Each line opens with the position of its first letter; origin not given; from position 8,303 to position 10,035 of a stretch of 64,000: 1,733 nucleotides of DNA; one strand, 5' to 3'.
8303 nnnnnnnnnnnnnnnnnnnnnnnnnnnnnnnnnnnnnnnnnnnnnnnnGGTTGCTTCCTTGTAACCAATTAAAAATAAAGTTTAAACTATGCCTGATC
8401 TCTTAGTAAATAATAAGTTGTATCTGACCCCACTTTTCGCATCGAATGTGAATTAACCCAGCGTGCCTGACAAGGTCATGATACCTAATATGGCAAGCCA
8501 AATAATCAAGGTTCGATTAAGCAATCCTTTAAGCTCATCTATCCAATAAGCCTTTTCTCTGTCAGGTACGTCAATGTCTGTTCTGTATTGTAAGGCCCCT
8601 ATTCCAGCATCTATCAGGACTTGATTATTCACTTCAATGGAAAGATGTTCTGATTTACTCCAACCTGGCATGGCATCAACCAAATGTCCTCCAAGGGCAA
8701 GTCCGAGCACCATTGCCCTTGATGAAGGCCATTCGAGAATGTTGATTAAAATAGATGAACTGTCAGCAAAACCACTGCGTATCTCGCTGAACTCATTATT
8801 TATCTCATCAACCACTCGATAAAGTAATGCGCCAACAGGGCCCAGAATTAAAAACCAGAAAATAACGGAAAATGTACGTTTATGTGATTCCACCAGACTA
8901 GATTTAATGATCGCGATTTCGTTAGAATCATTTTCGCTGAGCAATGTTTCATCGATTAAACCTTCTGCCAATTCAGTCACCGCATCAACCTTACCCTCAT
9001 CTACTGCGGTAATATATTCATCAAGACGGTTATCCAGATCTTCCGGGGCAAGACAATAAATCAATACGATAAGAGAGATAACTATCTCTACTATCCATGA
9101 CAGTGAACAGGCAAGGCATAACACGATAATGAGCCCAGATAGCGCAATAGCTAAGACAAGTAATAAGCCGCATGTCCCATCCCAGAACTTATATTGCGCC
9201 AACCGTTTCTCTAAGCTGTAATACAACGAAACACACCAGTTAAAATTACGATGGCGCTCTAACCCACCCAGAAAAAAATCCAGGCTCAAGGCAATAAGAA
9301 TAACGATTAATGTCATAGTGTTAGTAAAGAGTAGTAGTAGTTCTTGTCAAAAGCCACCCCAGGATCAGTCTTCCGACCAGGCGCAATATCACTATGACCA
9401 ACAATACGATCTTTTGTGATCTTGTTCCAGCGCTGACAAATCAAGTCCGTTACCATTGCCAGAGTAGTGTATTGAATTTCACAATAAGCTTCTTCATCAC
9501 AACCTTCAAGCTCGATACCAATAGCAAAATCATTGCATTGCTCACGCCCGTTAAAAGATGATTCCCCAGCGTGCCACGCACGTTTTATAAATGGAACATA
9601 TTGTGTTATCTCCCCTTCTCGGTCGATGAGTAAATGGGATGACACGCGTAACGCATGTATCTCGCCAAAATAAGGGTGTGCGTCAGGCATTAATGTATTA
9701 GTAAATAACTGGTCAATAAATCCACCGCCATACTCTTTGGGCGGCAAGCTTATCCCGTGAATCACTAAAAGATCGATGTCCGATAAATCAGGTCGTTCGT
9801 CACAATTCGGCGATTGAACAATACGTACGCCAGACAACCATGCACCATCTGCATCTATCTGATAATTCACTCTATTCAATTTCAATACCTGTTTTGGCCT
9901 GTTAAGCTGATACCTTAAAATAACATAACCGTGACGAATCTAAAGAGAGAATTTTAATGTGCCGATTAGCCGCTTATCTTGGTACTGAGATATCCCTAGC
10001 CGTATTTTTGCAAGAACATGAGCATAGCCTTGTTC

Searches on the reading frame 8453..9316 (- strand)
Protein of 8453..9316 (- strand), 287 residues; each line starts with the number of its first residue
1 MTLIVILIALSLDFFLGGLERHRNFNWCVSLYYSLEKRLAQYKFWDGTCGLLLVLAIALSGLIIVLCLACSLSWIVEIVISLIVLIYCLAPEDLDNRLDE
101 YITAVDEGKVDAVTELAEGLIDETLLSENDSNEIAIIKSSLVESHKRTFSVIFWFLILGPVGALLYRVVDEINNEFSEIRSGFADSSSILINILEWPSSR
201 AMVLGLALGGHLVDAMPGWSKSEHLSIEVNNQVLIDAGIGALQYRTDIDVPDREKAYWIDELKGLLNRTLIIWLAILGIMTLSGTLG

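Call 5: search_protein_families(library=pfam, proteins=[window:8453-9316:-])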
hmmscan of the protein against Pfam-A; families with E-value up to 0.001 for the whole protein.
window:8453-9316:- (287 aa): 2 families
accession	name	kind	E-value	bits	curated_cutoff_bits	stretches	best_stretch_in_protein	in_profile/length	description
PF03186.18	CobD_Cbib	-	5.7e-11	42.7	34.4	1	7-170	2-172/282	CobD/Cbib protein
PF17113.10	AmpE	-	7.8e-07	29.2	21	1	50-234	39-236/284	Regulatory signalling modulator protein AmpE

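Call 6: search_protein_families(library=ncbifam, proteins=[window:8453-9316:-])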
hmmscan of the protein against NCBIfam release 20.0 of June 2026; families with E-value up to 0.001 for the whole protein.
window:8453-9316:- (287 aa): 5 families
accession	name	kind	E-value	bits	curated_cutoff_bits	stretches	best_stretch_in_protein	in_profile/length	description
NF008219.0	PRK10987.1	equivalog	1.1e-23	84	238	1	1-286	1-284/285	beta-lactamase regulator AmpE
NF005792.0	PRK07630.1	equivalog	1.2e-23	83.6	291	1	1-252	1-258/312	CobD/CbiB family protein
NF002281.0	PRK01209.2-5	equivalog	1.9e-09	37.3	273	1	2-171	4-178/311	cobalamin biosynthesis protein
TIGR00380.1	cobal_cbiB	equivalog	6.9e-07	28.8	165.9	1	3-172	4-181/305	adenosylcobinamide-phosphate synthase CbiB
NF006476.0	PRK08878.1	equivalog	3.4e-06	26.6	322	1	53-212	65-227/317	cobalamin biosynthesis family protein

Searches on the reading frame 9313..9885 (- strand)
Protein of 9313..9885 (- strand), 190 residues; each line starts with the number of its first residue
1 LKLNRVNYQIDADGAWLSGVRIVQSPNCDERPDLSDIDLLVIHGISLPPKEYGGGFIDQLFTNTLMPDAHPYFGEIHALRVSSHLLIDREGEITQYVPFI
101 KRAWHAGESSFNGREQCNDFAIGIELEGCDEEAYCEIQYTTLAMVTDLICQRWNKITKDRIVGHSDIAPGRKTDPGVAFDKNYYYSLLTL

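Call 5: search_protein_families(library=pfam, proteins=[window:9313-9885:-])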
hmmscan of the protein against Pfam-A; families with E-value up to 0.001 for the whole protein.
window:9313-9885:- (190 aa): 1 family
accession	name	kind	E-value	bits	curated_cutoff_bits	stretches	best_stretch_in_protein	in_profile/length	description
PF01510.30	Amidase_2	-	4e-31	108.5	26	1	36-176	4-130/131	N-acetylmuramoyl-L-alanine amidase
